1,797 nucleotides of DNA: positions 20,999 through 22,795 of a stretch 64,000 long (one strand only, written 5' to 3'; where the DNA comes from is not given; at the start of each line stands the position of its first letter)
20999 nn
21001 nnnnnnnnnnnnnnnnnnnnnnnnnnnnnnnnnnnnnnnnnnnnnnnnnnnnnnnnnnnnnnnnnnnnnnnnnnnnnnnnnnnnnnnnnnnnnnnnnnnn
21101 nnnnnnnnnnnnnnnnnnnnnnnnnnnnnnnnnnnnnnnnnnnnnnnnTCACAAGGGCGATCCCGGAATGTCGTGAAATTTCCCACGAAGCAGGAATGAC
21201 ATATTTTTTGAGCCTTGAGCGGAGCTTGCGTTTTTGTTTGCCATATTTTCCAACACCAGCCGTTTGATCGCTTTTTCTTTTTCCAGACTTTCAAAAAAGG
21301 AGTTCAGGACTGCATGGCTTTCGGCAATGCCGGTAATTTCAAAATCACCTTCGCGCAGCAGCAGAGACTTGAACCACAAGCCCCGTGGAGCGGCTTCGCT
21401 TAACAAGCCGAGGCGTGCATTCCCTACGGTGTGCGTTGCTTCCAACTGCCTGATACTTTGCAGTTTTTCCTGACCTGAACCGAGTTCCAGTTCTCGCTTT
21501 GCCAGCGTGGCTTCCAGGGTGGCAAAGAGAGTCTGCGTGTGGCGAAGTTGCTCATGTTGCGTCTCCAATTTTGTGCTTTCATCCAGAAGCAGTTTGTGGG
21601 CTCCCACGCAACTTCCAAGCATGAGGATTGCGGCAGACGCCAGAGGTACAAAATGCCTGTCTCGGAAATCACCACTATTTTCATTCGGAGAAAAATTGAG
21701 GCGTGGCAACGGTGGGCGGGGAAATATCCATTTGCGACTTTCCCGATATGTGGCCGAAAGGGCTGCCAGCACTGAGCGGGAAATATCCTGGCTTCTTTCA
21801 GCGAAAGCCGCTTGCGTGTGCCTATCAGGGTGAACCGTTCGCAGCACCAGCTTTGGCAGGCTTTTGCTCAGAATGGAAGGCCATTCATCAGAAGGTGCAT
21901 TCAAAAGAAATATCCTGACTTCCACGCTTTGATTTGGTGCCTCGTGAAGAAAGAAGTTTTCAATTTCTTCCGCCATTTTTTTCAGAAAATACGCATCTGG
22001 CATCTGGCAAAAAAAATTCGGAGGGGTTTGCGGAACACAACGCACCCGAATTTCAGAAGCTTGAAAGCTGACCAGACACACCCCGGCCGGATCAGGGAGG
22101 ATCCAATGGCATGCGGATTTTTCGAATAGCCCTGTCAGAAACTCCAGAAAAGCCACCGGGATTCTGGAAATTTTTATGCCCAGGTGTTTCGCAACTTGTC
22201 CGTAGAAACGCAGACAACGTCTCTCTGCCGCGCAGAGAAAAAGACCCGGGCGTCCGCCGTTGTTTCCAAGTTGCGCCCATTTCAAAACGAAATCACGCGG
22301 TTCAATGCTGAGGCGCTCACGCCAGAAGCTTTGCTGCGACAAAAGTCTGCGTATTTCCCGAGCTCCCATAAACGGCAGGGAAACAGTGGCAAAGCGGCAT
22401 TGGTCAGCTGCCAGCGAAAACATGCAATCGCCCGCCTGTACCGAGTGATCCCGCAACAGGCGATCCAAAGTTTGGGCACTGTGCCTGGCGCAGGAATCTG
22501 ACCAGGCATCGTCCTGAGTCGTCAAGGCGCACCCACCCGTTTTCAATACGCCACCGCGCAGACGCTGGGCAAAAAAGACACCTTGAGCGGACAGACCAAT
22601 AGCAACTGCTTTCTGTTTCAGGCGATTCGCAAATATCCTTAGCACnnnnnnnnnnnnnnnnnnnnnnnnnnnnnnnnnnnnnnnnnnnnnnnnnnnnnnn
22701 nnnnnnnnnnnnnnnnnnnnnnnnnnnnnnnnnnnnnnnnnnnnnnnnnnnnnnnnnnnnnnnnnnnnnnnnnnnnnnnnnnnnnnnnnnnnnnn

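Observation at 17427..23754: Minimal secretin / two-ATPase operon directly downstream of, and co-oriented with, the giant-gene array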

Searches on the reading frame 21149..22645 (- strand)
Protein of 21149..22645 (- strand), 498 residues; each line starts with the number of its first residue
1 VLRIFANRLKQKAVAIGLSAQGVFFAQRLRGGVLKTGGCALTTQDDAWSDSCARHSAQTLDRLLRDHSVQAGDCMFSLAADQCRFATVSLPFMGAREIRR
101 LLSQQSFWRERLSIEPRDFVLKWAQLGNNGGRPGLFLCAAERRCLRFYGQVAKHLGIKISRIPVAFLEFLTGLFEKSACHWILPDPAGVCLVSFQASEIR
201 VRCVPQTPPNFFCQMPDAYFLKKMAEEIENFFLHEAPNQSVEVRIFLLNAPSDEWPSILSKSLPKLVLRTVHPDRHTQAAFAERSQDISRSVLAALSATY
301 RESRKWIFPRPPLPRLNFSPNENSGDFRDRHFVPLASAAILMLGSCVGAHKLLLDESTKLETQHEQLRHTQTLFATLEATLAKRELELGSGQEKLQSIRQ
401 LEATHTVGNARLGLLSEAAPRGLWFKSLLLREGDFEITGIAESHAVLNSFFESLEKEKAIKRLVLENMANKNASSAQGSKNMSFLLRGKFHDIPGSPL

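Call 5: search_protein_families(library=pfam, proteins=[window:21149-22645:-], max_evalue=0.1)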
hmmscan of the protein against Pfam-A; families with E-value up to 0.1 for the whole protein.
window:21149-22645:- (498 aa): 1 family
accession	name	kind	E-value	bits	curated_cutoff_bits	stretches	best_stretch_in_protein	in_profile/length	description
PF05137.18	PilN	-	3.8e-08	33.7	22.8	1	414-484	5-72/78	Fimbrial assembly protein (PilN)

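Call 6: search_protein_families(library=ncbifam, proteins=[window:21149-22645:-], max_evalue=0.1)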
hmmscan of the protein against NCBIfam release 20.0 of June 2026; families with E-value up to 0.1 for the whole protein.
window:21149-22645:- (498 aa): 0 families

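Call 10: find_homologous_proteins(query=window:21149-22645:-)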
Query window:21149-22645:- (498 aa): 3 proteins with E <= 0.001 among 8000 candidates.
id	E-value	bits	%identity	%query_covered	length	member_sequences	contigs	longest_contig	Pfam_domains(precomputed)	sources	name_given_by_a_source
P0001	0.0e+0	1119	100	100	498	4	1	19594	PF05137.19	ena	-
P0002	2.8e-295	997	89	99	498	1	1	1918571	PF05137.19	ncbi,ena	-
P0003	1.5e-110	388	66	55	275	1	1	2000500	PF05137.19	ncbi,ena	-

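Call 11: find_encoding_contigs(protein=P0002, flank=10000, max_places=3)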
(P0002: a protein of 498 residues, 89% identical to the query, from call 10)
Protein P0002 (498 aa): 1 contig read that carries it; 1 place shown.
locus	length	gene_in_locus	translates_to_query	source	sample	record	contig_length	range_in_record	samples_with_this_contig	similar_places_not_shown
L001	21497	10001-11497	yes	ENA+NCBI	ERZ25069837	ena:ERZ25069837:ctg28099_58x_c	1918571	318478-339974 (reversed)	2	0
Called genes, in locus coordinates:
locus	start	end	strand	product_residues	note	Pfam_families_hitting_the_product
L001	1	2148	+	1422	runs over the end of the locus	PF07581:Glug (faint)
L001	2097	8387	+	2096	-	PF07581:Glug (faint), PF00041:fn3 (faint)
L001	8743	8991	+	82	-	-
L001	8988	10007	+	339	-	PF00437:T2SSE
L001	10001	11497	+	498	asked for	PF05137:PilN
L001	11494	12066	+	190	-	-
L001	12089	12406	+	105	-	-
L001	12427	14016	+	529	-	PF03958:Secretin_N, PF00263:Secretin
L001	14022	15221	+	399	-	PF00437:T2SSE, PF13401:AAA_22 (weak)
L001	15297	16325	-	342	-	PF00890:FAD_binding_2 (weak), PF01266:DAO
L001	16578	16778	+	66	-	PF02597:ThiS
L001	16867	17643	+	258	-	PF05690:ThiG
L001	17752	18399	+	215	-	PF02390:Methyltransf_4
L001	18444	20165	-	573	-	PF00916:Sulfate_transp, PF01740:STAS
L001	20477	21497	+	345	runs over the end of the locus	PF00248:Aldo_ket_red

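Call 12: find_encoding_contigs(protein=P0003, flank=10000, max_places=3)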
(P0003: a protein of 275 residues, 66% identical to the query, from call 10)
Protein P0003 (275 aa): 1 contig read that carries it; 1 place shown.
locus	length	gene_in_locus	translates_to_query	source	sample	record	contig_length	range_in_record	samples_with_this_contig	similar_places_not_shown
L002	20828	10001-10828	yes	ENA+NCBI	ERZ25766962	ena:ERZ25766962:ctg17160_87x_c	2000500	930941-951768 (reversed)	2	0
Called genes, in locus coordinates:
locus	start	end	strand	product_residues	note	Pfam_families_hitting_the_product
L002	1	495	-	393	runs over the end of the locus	PF07690:MFS_1, PF11700:ATG22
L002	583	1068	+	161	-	-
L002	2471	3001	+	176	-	-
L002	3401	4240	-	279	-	-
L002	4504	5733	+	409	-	PF00579:tRNA-synt_1b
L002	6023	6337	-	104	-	-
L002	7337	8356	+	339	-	PF00437:T2SSE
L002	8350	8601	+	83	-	-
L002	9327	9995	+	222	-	-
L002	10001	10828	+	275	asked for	PF05137:PilN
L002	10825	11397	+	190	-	-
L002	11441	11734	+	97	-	PF04351:PilP (weak)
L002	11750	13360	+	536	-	PF03958:Secretin_N (weak), PF00263:Secretin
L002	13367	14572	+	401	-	PF00437:T2SSE, PF13401:AAA_22 (weak)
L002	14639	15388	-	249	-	PF01266:DAO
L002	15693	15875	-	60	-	-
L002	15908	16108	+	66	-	PF02597:ThiS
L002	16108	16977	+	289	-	PF05690:ThiG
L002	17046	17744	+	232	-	PF02390:Methyltransf_4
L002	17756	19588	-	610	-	PF00916:Sulfate_transp, PF01740:STAS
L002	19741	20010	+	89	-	-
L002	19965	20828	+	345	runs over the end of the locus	PF00248:Aldo_ket_red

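Call 14: find_related_loci(query=A1, collection=genome_contigs, flank=10000)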
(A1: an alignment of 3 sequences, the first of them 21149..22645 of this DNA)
Query A1 (498 aa) in genome_contigs; peptide patterns used: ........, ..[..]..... (x = any residue, [..] = any of these).
26 stretches matched a pattern; 2 encode a relative of the query (tblastn E <= 1e-3); 2 distinct loci.
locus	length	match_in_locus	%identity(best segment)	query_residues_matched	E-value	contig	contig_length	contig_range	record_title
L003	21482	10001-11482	89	1-494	0e+0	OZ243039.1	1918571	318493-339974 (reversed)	MAG: Candidatus Oxydemutatoraceae bacterium isolate 2429231d-f204-4be9-8c17-397346704460 genome assembly, chromosome: 1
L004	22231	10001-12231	67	1-498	0e+0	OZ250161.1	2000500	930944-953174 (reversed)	MAG: Candidatus Oxydemutatoraceae bacterium isolate 015c906c-e0ae-4d54-8754-c1d5b881ab2f genome assembly, chromosome: 1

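Call 32: search_protein_representatives(protein=window:21149-22645:-)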
Query: 498 residues. Proteins with E-value up to 0.001 (for the whole library): 15; up to 1e-10: 1; up to 1e-30: 1. The best 15 are listed.
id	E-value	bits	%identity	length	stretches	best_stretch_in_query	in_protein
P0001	0.0e+00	1119.4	100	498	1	1-498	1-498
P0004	1.9e-10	56.5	25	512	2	41-201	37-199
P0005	4.9e-09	51.9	27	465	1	22-201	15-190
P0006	2.6e-08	49.5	22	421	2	61-180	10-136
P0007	3.2e-08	49.2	25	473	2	49-173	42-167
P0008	1.9e-07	46.6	21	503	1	59-477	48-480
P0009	3.6e-07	45.7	23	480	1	58-477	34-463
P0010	1.7e-06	43.5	32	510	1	16-205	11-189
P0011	7.6e-06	41.3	31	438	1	20-158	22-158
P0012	1.1e-05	40.8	26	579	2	53-207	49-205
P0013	1.7e-05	40.1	25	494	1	56-183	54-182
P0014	1.9e-05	40.0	22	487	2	57-205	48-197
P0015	1.9e-05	40.0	19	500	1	65-487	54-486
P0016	2.7e-04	36.2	26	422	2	381-466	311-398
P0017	2.9e-04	36.1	27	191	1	337-490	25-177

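Call 33: search_protein_families(library=ncbifam, proteins=[P0004, P0005, P0006, P0007, P0008, P0009, P0010, P0012, P0013, P0015], max_evalue=0.01)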
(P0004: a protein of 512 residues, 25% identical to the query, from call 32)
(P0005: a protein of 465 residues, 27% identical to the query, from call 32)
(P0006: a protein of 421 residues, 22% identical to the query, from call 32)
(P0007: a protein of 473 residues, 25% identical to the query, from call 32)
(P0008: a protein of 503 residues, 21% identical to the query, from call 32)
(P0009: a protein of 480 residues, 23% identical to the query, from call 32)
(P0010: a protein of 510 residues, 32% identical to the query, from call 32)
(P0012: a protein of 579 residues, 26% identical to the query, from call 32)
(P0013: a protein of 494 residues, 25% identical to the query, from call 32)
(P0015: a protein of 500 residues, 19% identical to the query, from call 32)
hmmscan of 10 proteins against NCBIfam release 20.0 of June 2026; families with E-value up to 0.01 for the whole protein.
P0004 (512 aa): 1 family
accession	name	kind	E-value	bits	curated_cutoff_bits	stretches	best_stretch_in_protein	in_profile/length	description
TIGR01175.1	pilM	subfamily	0.0082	15.2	133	0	127-164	130-167/348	type IV pilus assembly protein PilM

P0005 (465 aa): 1 family
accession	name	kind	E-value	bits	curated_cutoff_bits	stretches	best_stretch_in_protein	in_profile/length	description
TIGR01709.2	typeII_sec_gspL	equivalog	0.0029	16.8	65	0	47-152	44-139/392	type II secretion system protein GspL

P0006 (421 aa): 1 family
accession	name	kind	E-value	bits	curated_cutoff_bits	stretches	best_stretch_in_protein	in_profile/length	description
TIGR01175.1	pilM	subfamily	0.00099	18.2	133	1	7-121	51-167/348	type IV pilus assembly protein PilM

P0007 (473 aa): 2 families
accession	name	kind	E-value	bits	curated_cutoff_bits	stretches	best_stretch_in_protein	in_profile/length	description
TIGR01175.1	pilM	subfamily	1.3e-05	24.4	133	1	50-167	54-173/348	type IV pilus assembly protein PilM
NF045709.1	Amuc_1101_fam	equivalog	0.0023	16.8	650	0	308-407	372-472/608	Amuc_1101 family PilM-like pilus complex protein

P0008 (503 aa): 0 families

P0009 (480 aa): 0 families

P0010 (510 aa): 0 families

P0012 (579 aa): 0 families

P0013 (494 aa): 1 family
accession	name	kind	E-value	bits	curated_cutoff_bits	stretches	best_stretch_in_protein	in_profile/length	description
TIGR01175.1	pilM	subfamily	0.00015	20.9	133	1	7-169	5-169/348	type IV pilus assembly protein PilM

P0015 (500 aa): 0 families

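Call 34: search_protein_families(library=pfam, proteins=[P0004, P0005, P0006, P0007, P0008, P0009, P0010, P0012, P0013, P0015], max_evalue=0.01)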
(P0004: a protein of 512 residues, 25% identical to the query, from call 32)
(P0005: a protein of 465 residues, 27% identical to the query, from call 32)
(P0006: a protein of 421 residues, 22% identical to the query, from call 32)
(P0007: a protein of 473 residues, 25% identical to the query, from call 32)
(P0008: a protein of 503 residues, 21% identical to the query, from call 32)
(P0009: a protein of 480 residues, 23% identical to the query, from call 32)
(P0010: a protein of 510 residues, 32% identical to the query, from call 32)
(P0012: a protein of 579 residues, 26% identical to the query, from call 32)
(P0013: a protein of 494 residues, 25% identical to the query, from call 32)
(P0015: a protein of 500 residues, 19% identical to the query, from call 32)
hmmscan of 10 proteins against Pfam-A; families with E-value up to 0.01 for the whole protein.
P0004 (512 aa): 1 family
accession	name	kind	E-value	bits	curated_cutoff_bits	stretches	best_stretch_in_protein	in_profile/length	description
PF05137.18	PilN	-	3.6e-09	37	22.8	1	424-505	4-78/78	Fimbrial assembly protein (PilN)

P0005 (465 aa): 1 family
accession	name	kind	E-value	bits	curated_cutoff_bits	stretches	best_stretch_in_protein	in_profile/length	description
PF05137.18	PilN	-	0.00015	22.2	22.8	1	381-455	2-77/78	Fimbrial assembly protein (PilN)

P0006 (421 aa): 1 family
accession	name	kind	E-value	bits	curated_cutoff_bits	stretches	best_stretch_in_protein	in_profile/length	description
PF05137.18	PilN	-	2e-09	37.8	22.8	1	341-414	4-77/78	Fimbrial assembly protein (PilN)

P0007 (473 aa): 1 family
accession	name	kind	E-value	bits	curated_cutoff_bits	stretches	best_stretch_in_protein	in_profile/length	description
PF05137.18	PilN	-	0.00023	21.6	22.8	1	389-462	2-76/78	Fimbrial assembly protein (PilN)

P0008 (503 aa): 1 family
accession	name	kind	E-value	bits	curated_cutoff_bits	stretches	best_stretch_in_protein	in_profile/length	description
PF05137.18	PilN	-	4.1e-06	27.2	22.8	1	412-475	1-63/78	Fimbrial assembly protein (PilN)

P0009 (480 aa): 1 family
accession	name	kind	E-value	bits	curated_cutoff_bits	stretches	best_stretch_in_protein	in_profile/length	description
PF05137.18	PilN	-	6.8e-06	26.5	22.8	1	420-471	25-78/78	Fimbrial assembly protein (PilN)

P0010 (510 aa): 1 family
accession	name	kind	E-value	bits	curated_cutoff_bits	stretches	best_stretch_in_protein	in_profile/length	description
PF05137.18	PilN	-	4.1e-07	30.4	22.8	1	408-496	2-76/78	Fimbrial assembly protein (PilN)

P0012 (579 aa): 1 family
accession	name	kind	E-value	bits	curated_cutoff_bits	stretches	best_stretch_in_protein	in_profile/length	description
PF05137.18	PilN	-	2.9e-05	24.5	22.8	1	493-572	2-78/78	Fimbrial assembly protein (PilN)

P0013 (494 aa): 0 families

P0015 (500 aa): 1 family
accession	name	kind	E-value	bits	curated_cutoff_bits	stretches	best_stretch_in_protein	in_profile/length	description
PF05137.18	PilN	-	1.6e-06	28.5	22.8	1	417-486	11-77/78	Fimbrial assembly protein (PilN)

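Call 36: search_solved_structures(query=A2, max_evalue=10)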
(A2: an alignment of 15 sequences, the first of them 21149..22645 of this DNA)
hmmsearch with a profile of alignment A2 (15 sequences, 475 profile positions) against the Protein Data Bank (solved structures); distinct sequences matched with E-value up to 10: 13.
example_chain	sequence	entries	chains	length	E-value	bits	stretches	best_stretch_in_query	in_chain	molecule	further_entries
3jc8_Ma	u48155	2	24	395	6.4e-10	41.9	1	8-194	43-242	Type IV pilus biogenesis protein PilM | PilM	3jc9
3jc8_Na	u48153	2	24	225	5.5e-07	32.2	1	297-435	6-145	PilN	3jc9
5eox_A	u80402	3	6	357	1.7e-05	27.3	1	6-200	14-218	Type 4 fimbrial biogenesis protein PilM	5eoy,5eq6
5eou_A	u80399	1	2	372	1.9e-05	27.1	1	6-200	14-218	Type 4 fimbrial biogenesis protein PilM,Type 4 fimbrial biogenesis protein PilN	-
2ych_A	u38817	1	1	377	7.9e-05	25.1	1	6-192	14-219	COMPETENCE PROTEIN PILM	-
4bry_A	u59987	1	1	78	1.1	11.5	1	327-381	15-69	GEMININ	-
2zxx_A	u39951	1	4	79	1.2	11.3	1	327-383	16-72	Geminin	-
3pjs_K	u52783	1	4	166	1.4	11.1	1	314-376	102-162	Voltage-gated potassium channel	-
1hf9_A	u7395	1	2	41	1.6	10.9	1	348-380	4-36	ATPASE INHIBITOR (MITOCHONDRIAL)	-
1uii_A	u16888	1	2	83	1.8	10.7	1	327-381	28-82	Geminin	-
2wvr_A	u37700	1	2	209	4.5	9.4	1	327-382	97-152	GEMININ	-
1ohh_H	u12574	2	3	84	7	8.8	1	339-380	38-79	ATPase inhibitor, mitochondrial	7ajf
1gmj_A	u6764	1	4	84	8.4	8.5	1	339-380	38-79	ATPASE INHIBITOR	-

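Call 75: predict_structure(alignment_id=A1)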
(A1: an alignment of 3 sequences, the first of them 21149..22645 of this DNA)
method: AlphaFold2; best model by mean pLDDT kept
length: 498 residues; sequences in the alignment: 3
mean_pLDDT: 37.1   pTM: 0.21
mean pLDDT of the five models: 37.1, 32.9, 32.5, 30.8, 30.5
residues with pLDDT >= 90: 0; 70-90: 2; 50-70: 69; < 50: 427
segments of 3 or more residues with pLDDT < 50: 1-368, 373-375, 377-390, 392-395, 397-411, 467-478, 492-498
pLDDT, mean of each block of 10 residues (from residue 1): 33 34 28 25 28 33 32 24 24 31 32 32 29 26 31 29 30 29 28 31 31 34 45 36 36 39 33 32 32 30 26 28 37 30 30 36 46 47 45 48 44 57 56 61 68 64 51 41 64 39
secondary structure, 60 per line:
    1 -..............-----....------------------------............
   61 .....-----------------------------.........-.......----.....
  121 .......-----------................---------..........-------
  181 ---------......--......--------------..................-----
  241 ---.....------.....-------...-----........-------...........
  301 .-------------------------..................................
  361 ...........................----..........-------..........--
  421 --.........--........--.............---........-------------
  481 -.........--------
elements in order: H2-15 H21-24 H49-65 H95-103 H105-111 H116-127 H139-154 H164-173 E190-195 E198-203 H218-235 E244-248 H255-259 E267-269 H275-282 H290-301 H327-387 H392-401 H409-418 E423-431 E434-441 H444-456 E460-467 E482-490
